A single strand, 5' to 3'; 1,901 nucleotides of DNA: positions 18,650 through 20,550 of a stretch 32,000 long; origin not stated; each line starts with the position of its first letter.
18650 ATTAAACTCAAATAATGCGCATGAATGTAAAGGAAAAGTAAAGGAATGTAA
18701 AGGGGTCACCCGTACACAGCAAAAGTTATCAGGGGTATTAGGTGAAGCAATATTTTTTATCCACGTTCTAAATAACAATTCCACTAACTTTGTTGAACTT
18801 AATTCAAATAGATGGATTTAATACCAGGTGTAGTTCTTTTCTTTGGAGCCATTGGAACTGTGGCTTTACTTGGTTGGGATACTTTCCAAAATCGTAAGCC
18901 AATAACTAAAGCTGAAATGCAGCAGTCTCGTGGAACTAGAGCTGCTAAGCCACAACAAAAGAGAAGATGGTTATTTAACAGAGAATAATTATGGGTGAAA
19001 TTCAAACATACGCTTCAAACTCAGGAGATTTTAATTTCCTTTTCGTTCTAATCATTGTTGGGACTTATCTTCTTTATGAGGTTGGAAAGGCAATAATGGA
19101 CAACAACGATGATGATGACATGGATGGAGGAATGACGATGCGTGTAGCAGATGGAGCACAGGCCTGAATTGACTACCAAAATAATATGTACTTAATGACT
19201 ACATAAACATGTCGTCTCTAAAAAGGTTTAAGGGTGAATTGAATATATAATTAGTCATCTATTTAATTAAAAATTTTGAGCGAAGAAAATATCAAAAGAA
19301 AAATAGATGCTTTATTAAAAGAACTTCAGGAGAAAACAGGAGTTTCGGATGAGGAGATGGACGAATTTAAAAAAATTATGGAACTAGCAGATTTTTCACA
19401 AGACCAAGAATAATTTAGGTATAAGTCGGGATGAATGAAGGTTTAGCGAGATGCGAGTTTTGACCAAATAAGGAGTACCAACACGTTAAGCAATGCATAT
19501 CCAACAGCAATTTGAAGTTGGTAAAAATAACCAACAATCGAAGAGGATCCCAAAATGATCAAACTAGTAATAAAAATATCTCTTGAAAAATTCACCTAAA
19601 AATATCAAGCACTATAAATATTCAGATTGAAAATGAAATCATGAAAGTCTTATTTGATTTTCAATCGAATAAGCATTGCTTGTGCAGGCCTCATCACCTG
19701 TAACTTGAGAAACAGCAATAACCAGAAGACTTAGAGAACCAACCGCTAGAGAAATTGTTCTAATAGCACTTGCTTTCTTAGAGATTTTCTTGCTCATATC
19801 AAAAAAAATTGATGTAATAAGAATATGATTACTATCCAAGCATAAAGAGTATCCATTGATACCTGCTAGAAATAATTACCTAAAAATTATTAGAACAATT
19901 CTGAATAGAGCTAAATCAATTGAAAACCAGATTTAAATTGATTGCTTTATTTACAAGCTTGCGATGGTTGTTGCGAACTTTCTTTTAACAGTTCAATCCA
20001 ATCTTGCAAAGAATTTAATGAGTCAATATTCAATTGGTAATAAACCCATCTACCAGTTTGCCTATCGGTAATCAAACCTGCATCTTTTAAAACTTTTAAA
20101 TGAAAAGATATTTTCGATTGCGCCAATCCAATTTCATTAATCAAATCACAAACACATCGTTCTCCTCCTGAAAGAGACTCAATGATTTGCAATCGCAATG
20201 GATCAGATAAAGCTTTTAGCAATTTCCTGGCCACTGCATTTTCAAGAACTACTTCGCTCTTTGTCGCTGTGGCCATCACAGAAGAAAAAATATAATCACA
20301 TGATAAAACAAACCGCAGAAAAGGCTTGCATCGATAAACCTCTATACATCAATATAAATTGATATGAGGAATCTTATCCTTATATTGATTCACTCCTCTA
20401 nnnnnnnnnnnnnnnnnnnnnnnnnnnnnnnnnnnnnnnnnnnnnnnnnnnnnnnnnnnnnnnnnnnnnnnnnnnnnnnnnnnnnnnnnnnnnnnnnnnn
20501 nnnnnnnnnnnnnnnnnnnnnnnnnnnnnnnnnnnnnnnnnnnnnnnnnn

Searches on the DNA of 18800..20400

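Call 87: search_rna_families(source=window, start=18800, end=20400, threshold=evalue, max_evalue=1)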
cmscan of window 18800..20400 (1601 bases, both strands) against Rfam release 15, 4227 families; matches with E-value up to 1: 1.
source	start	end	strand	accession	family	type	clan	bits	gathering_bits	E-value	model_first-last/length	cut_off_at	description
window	19105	19145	+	RF01140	sR20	Gene; snRNA; snoRNA; CD-box;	-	20.2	44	0.26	1-56/56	no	Small nucleolar RNA sR20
